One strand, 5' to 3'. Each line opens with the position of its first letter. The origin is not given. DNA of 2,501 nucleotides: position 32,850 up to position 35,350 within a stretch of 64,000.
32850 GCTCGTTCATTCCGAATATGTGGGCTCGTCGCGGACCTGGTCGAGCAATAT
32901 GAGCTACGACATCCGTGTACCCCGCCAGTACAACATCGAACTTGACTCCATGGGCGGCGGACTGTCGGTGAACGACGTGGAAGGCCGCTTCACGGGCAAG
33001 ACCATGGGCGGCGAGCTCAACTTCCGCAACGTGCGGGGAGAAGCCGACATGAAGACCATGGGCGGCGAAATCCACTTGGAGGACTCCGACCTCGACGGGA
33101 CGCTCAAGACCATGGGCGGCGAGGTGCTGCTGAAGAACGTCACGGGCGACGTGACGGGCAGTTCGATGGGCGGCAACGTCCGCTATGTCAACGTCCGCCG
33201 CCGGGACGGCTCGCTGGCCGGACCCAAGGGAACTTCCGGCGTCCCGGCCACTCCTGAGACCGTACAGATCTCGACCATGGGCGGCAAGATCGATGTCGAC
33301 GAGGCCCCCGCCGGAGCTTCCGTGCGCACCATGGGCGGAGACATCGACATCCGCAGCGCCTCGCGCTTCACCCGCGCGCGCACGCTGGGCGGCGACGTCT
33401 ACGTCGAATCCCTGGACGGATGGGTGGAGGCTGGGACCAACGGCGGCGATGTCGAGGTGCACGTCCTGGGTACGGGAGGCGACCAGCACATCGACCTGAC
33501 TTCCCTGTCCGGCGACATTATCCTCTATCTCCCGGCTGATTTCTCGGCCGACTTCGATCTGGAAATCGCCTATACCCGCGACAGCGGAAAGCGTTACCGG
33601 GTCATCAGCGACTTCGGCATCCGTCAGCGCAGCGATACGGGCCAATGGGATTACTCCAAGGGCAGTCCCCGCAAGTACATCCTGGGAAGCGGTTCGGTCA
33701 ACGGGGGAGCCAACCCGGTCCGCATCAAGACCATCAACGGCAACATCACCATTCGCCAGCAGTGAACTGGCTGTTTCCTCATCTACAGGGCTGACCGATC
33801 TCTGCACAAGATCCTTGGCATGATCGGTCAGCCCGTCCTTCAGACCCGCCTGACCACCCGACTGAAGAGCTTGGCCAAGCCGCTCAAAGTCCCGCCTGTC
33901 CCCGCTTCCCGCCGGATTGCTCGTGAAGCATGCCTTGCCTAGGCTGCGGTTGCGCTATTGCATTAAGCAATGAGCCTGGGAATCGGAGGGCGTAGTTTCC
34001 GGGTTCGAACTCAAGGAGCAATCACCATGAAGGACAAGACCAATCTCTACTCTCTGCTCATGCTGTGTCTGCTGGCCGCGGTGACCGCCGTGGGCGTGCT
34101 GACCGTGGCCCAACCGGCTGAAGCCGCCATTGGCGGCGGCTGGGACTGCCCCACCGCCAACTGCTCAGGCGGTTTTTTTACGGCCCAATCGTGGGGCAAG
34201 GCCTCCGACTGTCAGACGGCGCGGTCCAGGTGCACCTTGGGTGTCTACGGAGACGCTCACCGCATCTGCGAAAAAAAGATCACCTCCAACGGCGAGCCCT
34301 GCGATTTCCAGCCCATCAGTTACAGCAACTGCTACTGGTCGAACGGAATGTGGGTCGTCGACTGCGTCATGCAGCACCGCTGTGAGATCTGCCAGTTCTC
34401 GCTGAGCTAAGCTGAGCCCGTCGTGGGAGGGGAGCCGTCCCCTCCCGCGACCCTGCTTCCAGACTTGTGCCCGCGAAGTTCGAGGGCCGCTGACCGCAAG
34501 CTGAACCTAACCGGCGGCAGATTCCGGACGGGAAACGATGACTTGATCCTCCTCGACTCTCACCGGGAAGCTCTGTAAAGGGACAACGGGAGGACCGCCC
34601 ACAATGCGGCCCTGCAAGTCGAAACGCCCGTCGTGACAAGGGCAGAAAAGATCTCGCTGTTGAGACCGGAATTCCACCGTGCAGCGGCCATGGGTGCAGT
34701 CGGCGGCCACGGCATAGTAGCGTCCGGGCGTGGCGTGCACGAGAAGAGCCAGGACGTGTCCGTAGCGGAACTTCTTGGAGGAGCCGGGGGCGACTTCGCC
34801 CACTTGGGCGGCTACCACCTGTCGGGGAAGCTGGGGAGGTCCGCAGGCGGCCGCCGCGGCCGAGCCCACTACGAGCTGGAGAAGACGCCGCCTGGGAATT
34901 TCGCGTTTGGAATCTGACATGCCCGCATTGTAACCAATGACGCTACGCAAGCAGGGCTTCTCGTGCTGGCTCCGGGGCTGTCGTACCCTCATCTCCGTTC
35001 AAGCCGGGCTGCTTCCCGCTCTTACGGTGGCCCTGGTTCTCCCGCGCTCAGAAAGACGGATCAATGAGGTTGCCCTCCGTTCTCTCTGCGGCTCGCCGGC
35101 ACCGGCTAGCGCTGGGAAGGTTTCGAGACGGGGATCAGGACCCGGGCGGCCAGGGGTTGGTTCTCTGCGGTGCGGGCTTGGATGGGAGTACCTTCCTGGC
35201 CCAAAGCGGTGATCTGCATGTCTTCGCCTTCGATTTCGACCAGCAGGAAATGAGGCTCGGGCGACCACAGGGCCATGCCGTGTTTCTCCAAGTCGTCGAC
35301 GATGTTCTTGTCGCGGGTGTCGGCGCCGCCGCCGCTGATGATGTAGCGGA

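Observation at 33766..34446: Small secreted 12-Cys protein framed by strong inverted repeats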

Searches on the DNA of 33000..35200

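Call 15: search_rna_families(source=window, start=33000, end=35200, threshold=evalue, max_evalue=1)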
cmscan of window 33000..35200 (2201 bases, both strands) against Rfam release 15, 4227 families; matches with E-value up to 1: 4.
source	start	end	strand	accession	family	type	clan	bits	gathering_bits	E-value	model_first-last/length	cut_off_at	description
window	34066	34139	+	RF03911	mir-1910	Gene; miRNA;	-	23.6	70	0.047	1-80/80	no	mir-1910 microRNA precursor family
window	33293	33350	-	RF02027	MIR2907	Gene; miRNA;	-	20.3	60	0.96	1-65/65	no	MIR2907 microRNA precursor family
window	34251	34300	+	RF02534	Noro_CRE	Cis-reg;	-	19.5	35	0.31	1-52/52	no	Norovirus cis-acting replication element (CRE)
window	34416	34543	+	RF00050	FMN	Cis-reg; riboswitch;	-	17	66.2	0.81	1-138/138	no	FMN riboswitch aptamer (RFN element)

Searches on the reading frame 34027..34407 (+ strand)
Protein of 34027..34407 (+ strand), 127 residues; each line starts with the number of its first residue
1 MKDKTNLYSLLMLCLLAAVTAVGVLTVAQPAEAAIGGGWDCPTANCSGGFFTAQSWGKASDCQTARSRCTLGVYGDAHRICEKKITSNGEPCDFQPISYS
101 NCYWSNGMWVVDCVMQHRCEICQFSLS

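Call 7: search_protein_families(library=pfam, proteins=[window:34027-34407:+], max_evalue=10)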
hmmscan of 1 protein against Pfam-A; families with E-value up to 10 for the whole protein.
seq(127 aa): 1 family
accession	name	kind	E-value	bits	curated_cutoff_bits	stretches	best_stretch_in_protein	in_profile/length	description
PF01508.21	Paramecium_SA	-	0.31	12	21.2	1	59-119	4-61/62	Paramecium surface antigen domain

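Call 8: search_protein_families(library=ncbifam, proteins=[window:34027-34407:+], max_evalue=10)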
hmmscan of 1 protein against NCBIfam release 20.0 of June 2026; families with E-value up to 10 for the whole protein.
seq(127 aa): 0 families

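Call 9: find_homologous_proteins(query=window:34027-34407:+, max_evalue=1)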
Query seq(127 aa) (127 aa): 1 proteins with E <= 1 among 2 candidates.
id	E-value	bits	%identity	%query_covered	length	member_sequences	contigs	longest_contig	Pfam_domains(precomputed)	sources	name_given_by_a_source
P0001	2.3e-82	291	100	98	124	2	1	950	-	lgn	-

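Call 17: find_related_loci(query=window:34027-34407:+, collection=genome_contigs, flank=10000)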
Query window:34027-34407:+ (127 aa) in genome_contigs; peptide patterns used: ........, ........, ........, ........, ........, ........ (x = any residue, [..] = any of these).
39 stretches matched a pattern, but none encodes a relative of the query by tblastn (E <= 1e-3).
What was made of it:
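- Tried and rejected: A genome_contigs scan with the protein found no relative among GTDB species representatives (call 17).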

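Call 41: predict_structure(alignment_id=A3)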
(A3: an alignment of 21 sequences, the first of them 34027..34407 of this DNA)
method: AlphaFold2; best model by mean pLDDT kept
length: 127 residues; sequences in the alignment: 21
mean_pLDDT: 78.5   pTM: 0.61
mean pLDDT of the five models: 78.5, 75.2, 74.0, 73.2, 73.1
residues with pLDDT >= 90: 62; 70-90: 12; 50-70: 45; < 50: 8
segments of 3 or more residues with pLDDT < 50: 34-37
pLDDT, mean of each block of 10 residues (from residue 1): 52 56 52 51 76 98 98 97 78 97 98 96 68
secondary structure, 60 per line:
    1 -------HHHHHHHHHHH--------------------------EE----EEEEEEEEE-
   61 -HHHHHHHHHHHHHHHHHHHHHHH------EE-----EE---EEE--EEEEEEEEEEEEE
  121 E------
elements in order: H8-18 E51-59 H62-84 E103-105 E108-121
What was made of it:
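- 34027..34125 (+): Sec-type signal peptide, residues 1-33: MKDK n-region, hydrophobic core, AEA|A cleavage site, no lipobox. The region has low pLDDT and a helical segment in the model (call 41).
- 34126..34407 (+): Mature 94-aa domain with a beta-alpha-beta-beta core. It has 8 family-invariant Cys (C46, C62, C69, C81, C92, C102, C113, C119), invariant W56, and 2 lineage-specific Cys (C41, C122). Call 41 (pLDDT about 97 over residues 50-120; E51-59, H62-84, E103-105, E108-121).
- Fold: AF2 mean pLDDT is 78.5, with the core at about 97 (call 41). They are spread over the helix, strands and loops of a confidently predicted compact fold (call 41), as expected for structural disulfides.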

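Call 44: search_protein_families(library=pfam, alignment_id=A3, max_evalue=1)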
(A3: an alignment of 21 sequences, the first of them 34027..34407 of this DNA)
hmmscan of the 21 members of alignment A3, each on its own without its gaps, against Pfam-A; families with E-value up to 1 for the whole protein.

A. member 1, window:34027-34407:+ (127 aa): 1 family
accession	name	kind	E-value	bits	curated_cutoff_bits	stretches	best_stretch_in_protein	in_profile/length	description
PF01508.21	Paramecium_SA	-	0.31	12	21.2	1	59-119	4-61/62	Paramecium surface antigen domain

B. families by the number of members that match (of 21 scanned): 6 families
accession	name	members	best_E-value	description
PF05473.18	UL45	2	0.0018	UL45 protein, carbohydrate-binding C-type lectin-like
PF10541.14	KASH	1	0.1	Nuclear envelope localisation domain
PF12555.13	SteA-like_C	1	0.27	SteA-like C-terminal domain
PF01508.21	Paramecium_SA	1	0.31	Paramecium surface antigen domain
PF24213.1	DUF7434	1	0.4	Family of unknown function (DUF7434)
PF11410.13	Antifungal_pept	1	0.74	Antifungal peptide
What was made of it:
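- On Bacteriocins (Sec-dependent or class II/III): Pfam and NCBIfam give no hit above threshold for the window protein, and Pfam gives none for any of the 21 members (calls 7, 8, 44).
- On Lpp20 family (Pfam LPP20): No Pfam hit (calls 7, 44).
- On Paramecium surface antigen domain (PF01508): Only 1 of 21 family members gives even this weak hit (calls 7, 44).
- Closest known: Lpp20 / HP1454-type secreted proteins of Helicobacter. Different: No sequence similarity: no Pfam LPP20 hit (calls 7, 44) and 8-11% identity.
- No Pfam metal-binding family is hit (calls 7, 44).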

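Call 49: fold_search(model_id=the predicted structure, library=pdb)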
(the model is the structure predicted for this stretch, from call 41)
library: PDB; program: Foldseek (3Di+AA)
matches with E <= 10: 608; with E <= 0.001: 0
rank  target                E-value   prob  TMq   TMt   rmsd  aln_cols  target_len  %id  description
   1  4kzs                  3.1e-02  1.00  0.37  0.21   5.0        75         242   11  Crystal structure of the secreted protein HP1454 from the human pathogen Helicobacter pylori (released 2014-06-04)
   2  9hmf_A                4.4e-02  0.72  0.24  0.27   8.3        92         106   16  Periplasmic scaffold of the Campylobacter jejuni flagellar motor (alpha carbon trace) (released 2024-12-25)
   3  8xy6_F                1.5e-01  0.87  0.32  0.40   5.7        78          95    9  ASFV RNAP M1249L C-tail occupied complex3 (MCOC3) (released 2025-01-22)
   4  8xx4_F                1.5e-01  0.77  0.30  0.43   5.9        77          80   10  ASFV RNAP elongation complex (released 2025-01-22)
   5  6rid_G                2.2e-01  0.63  0.31  0.44   5.1        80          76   10  Structure of Vaccinia Virus DNA-dependent RNA polymerase elongation complex (released 2019-12-18)
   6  1vr4_B                2.5e-01  0.77  0.35  0.48   3.8        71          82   11  Crystal Structure of MCSG TArget APC22750 from Bacillus cereus (released 2005-02-08)
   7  6r1e_A                2.7e-01  0.69  0.29  0.48   5.1        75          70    9  Structure of dodecin from Streptomyces coelicolor (released 2019-03-27)
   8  2vxa_A                3.0e-01  0.69  0.29  0.50   5.0        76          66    8  H. halophila dodecin in complex with riboflavin (released 2009-02-17)
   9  2yiz_A                3.0e-01  0.35  0.28  0.41   4.5        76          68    9  X-ray structure of Mycobacterium tuberculosis Dodecin (released 2011-10-12)
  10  9a5b_B                4.1e-01  0.57  0.26  0.05   5.4        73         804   11  Integrative model of SYFA-SYFB by crosslinking MS and deep learning (released 2024-09-18)
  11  3onr_B                4.1e-01  0.35  0.29  0.46   6.5        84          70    8  Crystal structure of the calcium chelating immunodominant antigen, calcium dodecin (Rv0379),from Mycobacterium tubercu (released 2011-03-16)
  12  9d94_Ia               4.1e-01  0.30  0.27  0.25   6.3        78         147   19  Mycobacteriophage Bxb1 portal and connector assembly - Composite map and model (released 2024-09-25)
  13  3onr_J                5.6e-01  0.33  0.29  0.46   4.7        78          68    8  Crystal structure of the calcium chelating immunodominant antigen, calcium dodecin (Rv0379),from Mycobacterium tubercu (released 2011-03-16)
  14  8yqw_F                5.9e-01  0.47  0.31  0.15   5.9        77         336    9  ASFV RNA polymerase-M1249L complex3 (released 2024-11-06)
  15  5ok8_B                6.7e-01  0.63  0.33  0.36   5.6        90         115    8  Crystal structure of protein Lpp20 (HP1456) from Helicobacter pylori (released 2017-12-06)
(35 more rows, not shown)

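Call 67: find_encoding_contigs(protein=P0001, flank=2000, max_places=3)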
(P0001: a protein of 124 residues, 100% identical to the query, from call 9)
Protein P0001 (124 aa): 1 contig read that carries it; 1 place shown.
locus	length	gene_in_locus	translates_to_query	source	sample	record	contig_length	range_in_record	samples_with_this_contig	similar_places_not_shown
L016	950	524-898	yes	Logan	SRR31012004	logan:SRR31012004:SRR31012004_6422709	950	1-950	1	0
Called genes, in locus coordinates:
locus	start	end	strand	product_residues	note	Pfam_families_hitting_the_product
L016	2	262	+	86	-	?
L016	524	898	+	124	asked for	-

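Call 73: search_protein_families(library=padloc, alignment_id=A3, max_evalue=0.1)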
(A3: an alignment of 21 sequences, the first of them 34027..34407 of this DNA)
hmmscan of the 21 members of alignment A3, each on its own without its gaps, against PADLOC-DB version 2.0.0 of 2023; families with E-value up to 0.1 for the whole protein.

A. member 1, window:34027-34407:+ (127 aa): 0 families

B. families by the number of members that match (of 21 scanned): 0 families
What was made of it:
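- Tried and rejected: Nothing passed threshold (calls 7, 8, 44, 73).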

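Call 74: fold_search(model_id=the predicted structure, library=viral)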
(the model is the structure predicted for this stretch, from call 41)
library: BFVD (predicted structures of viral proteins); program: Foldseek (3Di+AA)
matches with E <= 10: 917; with E <= 0.001: 0
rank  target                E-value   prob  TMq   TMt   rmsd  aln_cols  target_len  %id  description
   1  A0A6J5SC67            1.5e-02  0.93  0.31  0.19  17.6       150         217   11  Lipoprotein [uncultured Caudovirales phage]
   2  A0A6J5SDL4            2.5e-02  0.90  0.34  0.21   7.6       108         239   11  DUF4384 domain-containing protein [uncultured Caudovirales phage]
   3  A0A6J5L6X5            2.7e-02  0.99  0.41  0.21  13.5       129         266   10  LPP20 lipoprotein [uncultured Caudovirales phage]
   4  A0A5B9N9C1            2.9e-02  0.84  0.30  0.29  20.7       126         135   13  DUF7609 domain-containing protein [Proteus phage Saba]
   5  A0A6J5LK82            3.0e-02  0.92  0.36  0.25  13.2       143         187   11  Lipoprotein [uncultured Caudovirales phage]
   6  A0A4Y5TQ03            5.0e-02  0.44  0.25  0.29   6.2        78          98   18  (no name in the UniProt tables at hand)
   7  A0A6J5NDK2            6.0e-02  0.82  0.30  0.28   5.8        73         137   11  Tail completion protein [uncultured Caudovirales phage]
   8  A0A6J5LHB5            7.7e-02  0.90  0.33  0.34   6.3        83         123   10  DNA circulation, N-terminal [uncultured Caudovirales phage]
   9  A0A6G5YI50            7.7e-02  0.80  0.27  0.29   6.6        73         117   11  (no name in the UniProt tables at hand)
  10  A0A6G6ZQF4            8.2e-02  0.87  0.31  0.28   6.6        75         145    9  (no name in the UniProt tables at hand)
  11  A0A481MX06            9.2e-02  0.51  0.29  0.09  12.3       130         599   12  (no name in the UniProt tables at hand)
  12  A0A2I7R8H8            9.8e-02  0.80  0.29  0.27   6.6        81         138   10  (no name in the UniProt tables at hand)
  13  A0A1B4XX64            9.8e-02  0.72  0.32  0.31   8.9        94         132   14  Uncharacterized protein [Tenacibaculum phage pT24]
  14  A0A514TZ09            1.1e-01  0.84  0.33  0.23   8.9        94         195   15  Tail terminator [Arthrobacter phage Vibaki]
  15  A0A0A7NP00            1.1e-01  0.44  0.28  0.37   5.7        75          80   12  Uncharacterized protein [Lactobacillus phage LfeInf]
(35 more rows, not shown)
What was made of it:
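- Lpp20-like proteins also come top in Foldseek PDB and BFVD, at E about 0.02-0.03 (calls 49, 74).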
